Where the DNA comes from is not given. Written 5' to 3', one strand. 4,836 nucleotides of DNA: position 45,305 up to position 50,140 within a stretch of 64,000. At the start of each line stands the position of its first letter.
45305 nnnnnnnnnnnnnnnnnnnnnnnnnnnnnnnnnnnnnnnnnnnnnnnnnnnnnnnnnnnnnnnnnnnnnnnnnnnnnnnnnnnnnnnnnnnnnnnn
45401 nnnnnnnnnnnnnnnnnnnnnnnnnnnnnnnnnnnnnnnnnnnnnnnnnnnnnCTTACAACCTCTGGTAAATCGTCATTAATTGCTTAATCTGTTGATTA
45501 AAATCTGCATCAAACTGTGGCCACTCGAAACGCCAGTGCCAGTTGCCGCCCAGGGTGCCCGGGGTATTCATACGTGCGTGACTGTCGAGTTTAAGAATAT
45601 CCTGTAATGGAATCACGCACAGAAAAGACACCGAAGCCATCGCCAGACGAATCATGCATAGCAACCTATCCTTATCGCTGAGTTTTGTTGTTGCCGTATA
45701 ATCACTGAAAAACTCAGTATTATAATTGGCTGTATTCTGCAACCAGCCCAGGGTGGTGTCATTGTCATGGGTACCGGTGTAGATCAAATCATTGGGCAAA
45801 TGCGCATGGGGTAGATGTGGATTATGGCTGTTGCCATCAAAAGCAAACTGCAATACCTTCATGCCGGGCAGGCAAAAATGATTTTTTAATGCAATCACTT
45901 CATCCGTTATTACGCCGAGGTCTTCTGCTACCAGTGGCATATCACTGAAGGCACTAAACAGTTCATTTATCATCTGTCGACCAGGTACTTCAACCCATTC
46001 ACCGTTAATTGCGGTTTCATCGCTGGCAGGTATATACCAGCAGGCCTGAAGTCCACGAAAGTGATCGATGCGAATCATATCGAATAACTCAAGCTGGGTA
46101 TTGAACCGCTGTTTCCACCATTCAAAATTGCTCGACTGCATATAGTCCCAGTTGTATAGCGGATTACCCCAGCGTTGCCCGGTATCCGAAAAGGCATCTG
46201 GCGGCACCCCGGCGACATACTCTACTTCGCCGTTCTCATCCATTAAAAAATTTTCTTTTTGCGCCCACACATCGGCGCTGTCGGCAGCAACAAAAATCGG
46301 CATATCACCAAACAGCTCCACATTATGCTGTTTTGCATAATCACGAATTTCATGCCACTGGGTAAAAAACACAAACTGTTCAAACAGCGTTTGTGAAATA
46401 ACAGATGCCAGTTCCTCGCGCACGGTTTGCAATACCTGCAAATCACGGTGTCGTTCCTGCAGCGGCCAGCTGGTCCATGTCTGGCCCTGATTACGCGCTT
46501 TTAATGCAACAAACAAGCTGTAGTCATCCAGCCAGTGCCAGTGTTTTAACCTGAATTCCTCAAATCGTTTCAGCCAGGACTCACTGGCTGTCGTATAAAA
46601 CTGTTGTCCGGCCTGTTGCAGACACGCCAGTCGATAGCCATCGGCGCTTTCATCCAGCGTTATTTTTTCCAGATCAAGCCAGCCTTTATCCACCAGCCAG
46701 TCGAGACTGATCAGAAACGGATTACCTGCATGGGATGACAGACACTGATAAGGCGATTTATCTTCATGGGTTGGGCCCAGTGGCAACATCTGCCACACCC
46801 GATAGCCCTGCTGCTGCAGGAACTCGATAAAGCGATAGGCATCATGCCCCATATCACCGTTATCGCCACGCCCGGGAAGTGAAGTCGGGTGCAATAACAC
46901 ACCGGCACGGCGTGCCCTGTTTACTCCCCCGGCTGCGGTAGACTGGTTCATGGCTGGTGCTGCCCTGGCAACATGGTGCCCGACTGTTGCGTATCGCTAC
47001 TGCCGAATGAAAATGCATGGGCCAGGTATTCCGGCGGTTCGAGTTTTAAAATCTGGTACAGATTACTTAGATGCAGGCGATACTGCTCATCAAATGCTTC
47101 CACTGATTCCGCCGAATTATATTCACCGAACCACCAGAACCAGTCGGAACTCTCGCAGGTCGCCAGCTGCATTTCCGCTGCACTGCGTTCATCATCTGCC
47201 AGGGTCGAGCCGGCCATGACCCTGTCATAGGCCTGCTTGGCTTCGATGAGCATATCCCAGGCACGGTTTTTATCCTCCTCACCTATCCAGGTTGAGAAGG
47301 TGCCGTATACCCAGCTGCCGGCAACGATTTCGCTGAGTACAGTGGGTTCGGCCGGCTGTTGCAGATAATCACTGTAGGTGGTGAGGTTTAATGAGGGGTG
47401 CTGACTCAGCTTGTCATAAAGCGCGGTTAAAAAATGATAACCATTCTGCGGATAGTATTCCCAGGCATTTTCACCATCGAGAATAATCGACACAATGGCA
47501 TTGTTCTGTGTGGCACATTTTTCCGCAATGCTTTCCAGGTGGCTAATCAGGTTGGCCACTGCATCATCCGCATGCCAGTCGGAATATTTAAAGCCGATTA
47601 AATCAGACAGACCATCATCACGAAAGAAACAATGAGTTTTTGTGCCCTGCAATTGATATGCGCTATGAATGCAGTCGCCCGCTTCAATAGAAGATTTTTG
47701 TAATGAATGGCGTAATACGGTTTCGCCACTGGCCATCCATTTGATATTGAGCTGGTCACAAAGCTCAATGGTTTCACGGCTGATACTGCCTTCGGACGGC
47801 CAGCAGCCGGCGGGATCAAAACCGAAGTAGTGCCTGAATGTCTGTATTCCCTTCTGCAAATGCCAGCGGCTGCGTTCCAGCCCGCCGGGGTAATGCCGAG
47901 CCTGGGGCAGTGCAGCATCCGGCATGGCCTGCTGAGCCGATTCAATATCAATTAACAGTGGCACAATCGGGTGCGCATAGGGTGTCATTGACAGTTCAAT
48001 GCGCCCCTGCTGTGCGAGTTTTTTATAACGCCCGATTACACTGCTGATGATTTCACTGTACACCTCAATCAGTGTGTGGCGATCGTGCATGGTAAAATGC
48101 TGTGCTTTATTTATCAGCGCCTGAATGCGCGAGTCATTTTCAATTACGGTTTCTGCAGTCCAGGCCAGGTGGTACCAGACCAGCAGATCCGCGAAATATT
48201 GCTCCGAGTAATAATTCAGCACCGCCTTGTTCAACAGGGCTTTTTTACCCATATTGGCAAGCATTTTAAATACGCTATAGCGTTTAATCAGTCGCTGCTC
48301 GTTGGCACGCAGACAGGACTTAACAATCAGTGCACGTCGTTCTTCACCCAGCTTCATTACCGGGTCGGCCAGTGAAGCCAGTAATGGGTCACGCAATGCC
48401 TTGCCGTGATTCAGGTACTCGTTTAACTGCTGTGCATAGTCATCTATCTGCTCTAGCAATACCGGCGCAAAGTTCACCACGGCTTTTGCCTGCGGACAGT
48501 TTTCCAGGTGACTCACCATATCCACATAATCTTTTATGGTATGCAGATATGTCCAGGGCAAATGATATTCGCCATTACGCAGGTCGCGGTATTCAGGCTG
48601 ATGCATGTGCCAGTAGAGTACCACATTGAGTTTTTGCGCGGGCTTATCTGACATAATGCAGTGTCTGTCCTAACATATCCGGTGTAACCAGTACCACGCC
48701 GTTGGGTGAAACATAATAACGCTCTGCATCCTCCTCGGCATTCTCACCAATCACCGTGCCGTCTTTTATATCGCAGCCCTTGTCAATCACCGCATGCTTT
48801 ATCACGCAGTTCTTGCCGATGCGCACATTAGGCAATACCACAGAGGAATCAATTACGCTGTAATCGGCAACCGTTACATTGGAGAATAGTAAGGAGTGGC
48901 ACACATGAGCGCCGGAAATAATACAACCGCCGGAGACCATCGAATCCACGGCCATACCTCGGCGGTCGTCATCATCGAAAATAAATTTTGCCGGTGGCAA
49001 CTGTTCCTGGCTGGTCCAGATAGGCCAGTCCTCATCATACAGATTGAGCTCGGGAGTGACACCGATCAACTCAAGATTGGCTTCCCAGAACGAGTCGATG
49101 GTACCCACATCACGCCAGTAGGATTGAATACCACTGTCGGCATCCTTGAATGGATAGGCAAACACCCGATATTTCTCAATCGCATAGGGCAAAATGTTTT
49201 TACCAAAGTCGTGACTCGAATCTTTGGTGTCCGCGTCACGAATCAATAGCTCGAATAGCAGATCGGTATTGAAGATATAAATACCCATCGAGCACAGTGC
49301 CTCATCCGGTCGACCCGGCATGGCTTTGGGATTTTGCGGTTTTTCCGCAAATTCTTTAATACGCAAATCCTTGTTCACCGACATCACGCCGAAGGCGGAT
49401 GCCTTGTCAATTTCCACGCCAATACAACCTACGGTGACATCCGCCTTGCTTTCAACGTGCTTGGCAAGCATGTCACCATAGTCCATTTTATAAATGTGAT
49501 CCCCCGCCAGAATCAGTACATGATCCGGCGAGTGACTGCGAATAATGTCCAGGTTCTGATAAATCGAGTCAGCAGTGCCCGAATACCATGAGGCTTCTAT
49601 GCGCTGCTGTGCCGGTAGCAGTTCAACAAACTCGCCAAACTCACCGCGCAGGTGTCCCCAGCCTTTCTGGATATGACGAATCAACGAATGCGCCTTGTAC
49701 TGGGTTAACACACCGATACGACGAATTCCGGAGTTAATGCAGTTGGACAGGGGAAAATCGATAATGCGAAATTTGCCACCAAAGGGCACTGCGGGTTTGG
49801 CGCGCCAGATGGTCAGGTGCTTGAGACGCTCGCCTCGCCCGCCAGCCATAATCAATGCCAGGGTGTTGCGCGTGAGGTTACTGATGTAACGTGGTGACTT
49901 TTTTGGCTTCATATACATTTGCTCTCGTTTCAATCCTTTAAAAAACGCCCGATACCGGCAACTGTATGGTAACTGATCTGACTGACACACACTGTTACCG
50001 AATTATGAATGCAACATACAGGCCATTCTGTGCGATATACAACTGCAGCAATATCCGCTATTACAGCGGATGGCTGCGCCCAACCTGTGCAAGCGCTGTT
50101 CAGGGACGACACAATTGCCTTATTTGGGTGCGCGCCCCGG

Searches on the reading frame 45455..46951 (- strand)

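Call 50: search_protein_families(library=pfam, max_evalue=0.00001, proteins=[window:45455-46951:-])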
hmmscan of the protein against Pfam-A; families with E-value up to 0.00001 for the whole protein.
window:45455-46951:- (498 aa): 1 family
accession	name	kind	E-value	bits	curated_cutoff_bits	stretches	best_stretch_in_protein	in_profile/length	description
PF02446.23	Glyco_hydro_77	-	2.9e-156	521.4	25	1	20-477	1-461/465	4-alpha-glucanotransferase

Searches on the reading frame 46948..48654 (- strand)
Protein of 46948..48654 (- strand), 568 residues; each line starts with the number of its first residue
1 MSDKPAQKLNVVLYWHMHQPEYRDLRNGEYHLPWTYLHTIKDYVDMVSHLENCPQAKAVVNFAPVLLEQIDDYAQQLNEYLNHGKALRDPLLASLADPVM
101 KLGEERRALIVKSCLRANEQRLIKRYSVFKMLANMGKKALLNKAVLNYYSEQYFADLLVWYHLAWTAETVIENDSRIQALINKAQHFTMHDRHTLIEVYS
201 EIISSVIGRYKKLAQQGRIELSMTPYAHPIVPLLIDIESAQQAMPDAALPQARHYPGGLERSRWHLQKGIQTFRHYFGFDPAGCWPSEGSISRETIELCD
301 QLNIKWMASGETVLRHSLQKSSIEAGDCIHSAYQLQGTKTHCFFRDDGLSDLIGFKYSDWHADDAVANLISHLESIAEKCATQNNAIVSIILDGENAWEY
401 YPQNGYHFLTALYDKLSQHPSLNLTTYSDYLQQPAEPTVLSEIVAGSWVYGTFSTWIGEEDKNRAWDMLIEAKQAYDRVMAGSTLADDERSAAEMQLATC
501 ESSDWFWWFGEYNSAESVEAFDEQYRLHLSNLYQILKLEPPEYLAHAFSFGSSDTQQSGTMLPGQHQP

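Call 50: search_protein_families(library=pfam, max_evalue=0.00001, proteins=[window:46948-48654:-])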
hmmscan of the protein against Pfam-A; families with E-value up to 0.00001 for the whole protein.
window:46948-48654:- (568 aa): 1 family
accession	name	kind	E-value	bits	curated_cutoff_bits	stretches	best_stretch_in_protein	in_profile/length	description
PF03065.20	Glyco_hydro_57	-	3.9e-49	168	21.2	1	12-435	1-283/291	Glycosyl hydrolase family 57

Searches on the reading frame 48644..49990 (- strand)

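Call 50: search_protein_families(library=pfam, max_evalue=0.00001, proteins=[window:48644-49990:-])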
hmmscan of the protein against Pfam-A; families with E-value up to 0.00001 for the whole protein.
window:48644-49990:- (448 aa): 6 families
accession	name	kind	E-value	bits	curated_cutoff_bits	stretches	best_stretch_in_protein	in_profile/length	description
PF00483.29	NTP_transferase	-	2.7e-64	217.5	21.2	1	45-307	2-241/245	Nucleotidyl transferase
PF24894.1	Hexapep_GlmU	-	5.3e-43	145.8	23.3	1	332-435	1-104/104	GlmU-like, C-terminal hexapeptide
PF25247.1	LbH_GLGC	-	6.1e-08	33.1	27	0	387-436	72-125/135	GLGC left-handed parallel beta-helix domain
PF25084.1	LbH_EIF2B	-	1e-07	32.4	54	1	355-417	28-90/105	EIF2B subunit epsilon LbH domain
PF07959.18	Fucose_pyrophosphorylase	-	3.5e-06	26.7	34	0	359-416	283-343/418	Fucose pyrophosphorylase domain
PF12804.13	NTP_transf_3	-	7.2e-06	26.7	27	0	45-187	1-120/160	MobA-like NTP transferase domain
